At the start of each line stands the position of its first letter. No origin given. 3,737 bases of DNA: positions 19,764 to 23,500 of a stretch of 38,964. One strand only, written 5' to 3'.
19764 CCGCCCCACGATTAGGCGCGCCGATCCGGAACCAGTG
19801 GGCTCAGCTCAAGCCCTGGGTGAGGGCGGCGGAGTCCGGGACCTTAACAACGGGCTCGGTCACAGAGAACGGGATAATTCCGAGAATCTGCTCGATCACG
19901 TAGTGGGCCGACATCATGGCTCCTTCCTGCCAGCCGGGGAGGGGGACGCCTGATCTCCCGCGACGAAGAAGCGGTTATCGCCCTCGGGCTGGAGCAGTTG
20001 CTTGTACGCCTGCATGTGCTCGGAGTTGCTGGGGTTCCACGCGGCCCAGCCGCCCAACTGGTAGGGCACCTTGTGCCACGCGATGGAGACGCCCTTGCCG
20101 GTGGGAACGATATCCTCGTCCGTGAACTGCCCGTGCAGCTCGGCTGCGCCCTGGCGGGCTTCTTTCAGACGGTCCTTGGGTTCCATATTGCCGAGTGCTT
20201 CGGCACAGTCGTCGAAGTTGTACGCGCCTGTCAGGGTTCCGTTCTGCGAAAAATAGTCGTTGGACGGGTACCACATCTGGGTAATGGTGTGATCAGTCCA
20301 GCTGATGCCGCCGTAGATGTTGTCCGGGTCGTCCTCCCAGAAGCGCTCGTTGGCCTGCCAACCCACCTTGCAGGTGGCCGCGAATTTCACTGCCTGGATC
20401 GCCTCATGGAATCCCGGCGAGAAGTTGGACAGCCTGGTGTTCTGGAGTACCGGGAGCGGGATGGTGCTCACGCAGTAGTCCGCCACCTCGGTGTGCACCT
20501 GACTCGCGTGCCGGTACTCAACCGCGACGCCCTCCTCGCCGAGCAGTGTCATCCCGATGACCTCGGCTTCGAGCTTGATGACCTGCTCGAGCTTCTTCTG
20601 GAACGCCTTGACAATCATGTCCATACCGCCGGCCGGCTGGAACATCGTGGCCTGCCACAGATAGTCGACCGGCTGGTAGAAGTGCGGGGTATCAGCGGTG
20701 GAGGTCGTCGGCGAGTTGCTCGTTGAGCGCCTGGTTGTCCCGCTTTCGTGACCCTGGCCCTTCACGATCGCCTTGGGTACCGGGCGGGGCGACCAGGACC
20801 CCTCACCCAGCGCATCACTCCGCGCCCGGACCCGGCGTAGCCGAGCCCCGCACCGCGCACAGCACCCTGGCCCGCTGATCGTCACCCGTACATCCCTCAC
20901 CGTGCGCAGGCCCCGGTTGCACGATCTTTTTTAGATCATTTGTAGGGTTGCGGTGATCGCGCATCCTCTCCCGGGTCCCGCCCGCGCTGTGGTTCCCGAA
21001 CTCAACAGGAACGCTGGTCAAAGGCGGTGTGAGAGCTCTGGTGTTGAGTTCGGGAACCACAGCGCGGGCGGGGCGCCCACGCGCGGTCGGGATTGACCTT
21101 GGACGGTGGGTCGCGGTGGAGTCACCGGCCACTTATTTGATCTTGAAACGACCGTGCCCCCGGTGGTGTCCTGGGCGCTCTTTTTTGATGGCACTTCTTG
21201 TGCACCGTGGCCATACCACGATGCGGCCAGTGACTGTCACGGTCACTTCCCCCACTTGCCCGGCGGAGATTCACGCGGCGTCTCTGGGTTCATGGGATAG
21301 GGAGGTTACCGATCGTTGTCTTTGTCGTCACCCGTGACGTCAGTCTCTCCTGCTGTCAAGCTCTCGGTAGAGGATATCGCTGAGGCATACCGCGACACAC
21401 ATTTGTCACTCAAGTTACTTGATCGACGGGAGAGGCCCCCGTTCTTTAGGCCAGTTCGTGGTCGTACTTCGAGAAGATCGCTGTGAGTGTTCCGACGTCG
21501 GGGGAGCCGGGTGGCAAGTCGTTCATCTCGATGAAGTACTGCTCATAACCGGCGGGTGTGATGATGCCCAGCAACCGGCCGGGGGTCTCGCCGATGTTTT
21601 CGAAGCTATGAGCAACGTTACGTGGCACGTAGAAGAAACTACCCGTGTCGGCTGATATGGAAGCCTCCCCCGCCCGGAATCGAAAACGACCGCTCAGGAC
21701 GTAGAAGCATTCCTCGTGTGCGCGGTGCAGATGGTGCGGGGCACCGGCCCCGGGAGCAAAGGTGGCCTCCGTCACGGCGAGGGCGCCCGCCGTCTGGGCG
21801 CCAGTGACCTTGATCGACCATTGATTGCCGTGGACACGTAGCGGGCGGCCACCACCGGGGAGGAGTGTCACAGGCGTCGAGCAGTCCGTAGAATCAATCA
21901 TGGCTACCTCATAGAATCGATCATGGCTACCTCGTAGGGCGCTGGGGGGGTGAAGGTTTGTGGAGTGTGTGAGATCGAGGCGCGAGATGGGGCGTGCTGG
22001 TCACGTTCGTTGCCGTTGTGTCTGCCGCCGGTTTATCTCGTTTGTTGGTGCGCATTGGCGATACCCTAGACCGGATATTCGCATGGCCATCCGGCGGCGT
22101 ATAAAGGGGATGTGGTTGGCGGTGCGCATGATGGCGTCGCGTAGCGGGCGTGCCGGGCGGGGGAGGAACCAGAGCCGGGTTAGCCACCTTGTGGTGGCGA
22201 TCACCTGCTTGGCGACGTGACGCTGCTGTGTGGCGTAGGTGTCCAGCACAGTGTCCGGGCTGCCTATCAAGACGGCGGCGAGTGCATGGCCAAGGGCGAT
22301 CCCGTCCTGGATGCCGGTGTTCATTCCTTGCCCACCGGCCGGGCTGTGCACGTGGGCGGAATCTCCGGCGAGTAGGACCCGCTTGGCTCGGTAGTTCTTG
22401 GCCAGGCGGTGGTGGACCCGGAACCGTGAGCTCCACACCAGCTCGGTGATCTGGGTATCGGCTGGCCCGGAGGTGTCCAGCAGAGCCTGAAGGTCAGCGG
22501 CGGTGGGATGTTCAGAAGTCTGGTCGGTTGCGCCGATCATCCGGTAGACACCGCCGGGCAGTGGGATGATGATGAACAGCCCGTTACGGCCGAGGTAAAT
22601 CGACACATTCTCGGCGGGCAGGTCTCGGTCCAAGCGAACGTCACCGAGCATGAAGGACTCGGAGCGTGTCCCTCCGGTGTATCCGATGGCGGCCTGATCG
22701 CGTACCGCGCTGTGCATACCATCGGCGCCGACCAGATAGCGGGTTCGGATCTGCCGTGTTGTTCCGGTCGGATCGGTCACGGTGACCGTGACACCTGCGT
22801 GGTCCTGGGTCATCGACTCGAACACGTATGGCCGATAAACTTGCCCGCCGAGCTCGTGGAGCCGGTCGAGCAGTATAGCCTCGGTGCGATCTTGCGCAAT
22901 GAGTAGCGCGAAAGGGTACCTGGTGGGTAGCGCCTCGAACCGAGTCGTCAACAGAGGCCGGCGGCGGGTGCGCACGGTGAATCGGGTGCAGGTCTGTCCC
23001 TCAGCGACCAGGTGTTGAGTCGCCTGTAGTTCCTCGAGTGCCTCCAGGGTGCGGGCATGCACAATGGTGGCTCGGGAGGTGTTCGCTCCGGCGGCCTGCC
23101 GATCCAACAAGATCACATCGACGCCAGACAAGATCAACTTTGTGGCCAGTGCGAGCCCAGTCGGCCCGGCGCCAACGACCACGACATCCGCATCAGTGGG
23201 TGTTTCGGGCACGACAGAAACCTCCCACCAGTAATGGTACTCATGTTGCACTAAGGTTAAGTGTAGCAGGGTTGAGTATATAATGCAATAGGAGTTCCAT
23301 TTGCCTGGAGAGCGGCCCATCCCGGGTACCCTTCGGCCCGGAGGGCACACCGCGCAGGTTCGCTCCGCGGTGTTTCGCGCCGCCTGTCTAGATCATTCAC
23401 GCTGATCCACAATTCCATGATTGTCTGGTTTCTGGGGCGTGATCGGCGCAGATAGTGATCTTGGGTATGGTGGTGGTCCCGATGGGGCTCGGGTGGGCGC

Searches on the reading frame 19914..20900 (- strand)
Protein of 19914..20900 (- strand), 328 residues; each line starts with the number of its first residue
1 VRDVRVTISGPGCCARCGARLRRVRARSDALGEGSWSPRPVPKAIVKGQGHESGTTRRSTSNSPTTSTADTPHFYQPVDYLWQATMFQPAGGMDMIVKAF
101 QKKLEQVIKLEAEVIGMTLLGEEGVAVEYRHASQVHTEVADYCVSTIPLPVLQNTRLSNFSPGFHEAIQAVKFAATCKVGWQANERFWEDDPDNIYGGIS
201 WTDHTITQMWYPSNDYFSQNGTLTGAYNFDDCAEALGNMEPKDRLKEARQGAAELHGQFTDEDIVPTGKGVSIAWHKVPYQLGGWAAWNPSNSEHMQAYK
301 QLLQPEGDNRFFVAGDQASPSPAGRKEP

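Call 17: search_protein_families(library=pfam, proteins=[window:19914-20900:-], max_evalue=0.001)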
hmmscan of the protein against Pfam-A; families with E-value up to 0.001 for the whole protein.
window:19914-20900:- (328 aa): 1 family
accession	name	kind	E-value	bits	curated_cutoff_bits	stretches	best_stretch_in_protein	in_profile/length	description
PF01593.30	Amino_oxidase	-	1.3e-28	100.9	19.8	1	87-319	197-421/443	Flavin containing amine oxidoreductase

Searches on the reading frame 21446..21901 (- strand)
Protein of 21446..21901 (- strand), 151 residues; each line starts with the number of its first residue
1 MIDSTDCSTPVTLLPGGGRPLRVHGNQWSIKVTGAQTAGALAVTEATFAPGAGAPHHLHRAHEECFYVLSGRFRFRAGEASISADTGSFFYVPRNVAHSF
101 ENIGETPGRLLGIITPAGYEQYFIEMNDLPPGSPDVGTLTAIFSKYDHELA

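Call 108: search_protein_families(library=pfam, proteins=[window:21446-21901:-], max_evalue=0.001)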
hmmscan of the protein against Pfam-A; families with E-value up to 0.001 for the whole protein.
window:21446-21901:- (151 aa): 6 families
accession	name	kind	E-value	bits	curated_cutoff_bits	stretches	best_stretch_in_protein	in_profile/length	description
PF07883.17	Cupin_2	-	1.5e-17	63.5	27.2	1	46-112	3-68/70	Cupin domain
PF00190.28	Cupin_1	-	4.6e-07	29.9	22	1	36-112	29-111/151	Cupin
PF16867.11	DMSP_lyase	-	1.3e-06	28.7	27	1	47-107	101-159/162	Dimethlysulfonioproprionate lyase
PF12973.13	Cupin_7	-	2e-06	28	27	1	43-99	35-86/105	ChrR Cupin-like domain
PF11699.14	CENP-C_C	-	2.4e-05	25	29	1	64-110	35-81/85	Mif2/CENP-C like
PF01050.24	MannoseP_isomer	-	0.00019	22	23.6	1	41-113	28-100/116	Mannose-6-phosphate isomerase C-terminal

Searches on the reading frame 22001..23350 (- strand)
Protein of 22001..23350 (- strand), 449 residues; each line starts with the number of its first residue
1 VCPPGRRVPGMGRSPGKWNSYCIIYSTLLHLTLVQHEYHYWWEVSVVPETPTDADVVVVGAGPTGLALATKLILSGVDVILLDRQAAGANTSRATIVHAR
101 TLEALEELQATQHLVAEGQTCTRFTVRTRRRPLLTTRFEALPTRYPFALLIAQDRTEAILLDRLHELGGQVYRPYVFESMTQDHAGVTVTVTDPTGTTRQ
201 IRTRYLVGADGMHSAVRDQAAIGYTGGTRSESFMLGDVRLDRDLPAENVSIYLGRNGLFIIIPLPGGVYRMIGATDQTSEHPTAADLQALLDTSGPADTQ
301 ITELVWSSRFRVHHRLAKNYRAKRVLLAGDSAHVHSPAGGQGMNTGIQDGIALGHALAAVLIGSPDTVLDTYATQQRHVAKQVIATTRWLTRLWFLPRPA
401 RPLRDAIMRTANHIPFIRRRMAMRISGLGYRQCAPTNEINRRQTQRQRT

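Call 17: search_protein_families(library=pfam, proteins=[window:22001-23350:-], max_evalue=0.001)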
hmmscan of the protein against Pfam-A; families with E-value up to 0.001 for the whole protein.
window:22001-23350:- (449 aa): 6 families
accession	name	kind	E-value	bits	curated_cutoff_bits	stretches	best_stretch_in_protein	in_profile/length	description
PF01494.25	FAD_binding_3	-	4.2e-71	240.4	22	1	53-385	1-347/349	FAD binding domain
PF01266.30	DAO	-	5.7e-10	39.7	27.9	1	55-120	1-69/353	FAD dependent oxidoreductase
PF13450.12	NAD_binding_8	-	1.3e-05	25.9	21.9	0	58-86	1-29/68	NAD(P)-binding Rossmann-like domain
PF07992.20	Pyr_redox_2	-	0.00025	21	26.1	0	54-85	143-174/291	Pyridine nucleotide-disulphide oxidoreductase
PF05834.18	Lycopene_cycl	-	0.0005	19.7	23.4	1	55-216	1-145/380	Lycopene cyclase protein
PF13738.12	Pyr_redox_3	-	0.00087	19.1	30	0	52-119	163-232/305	Pyridine nucleotide-disulphide oxidoreductase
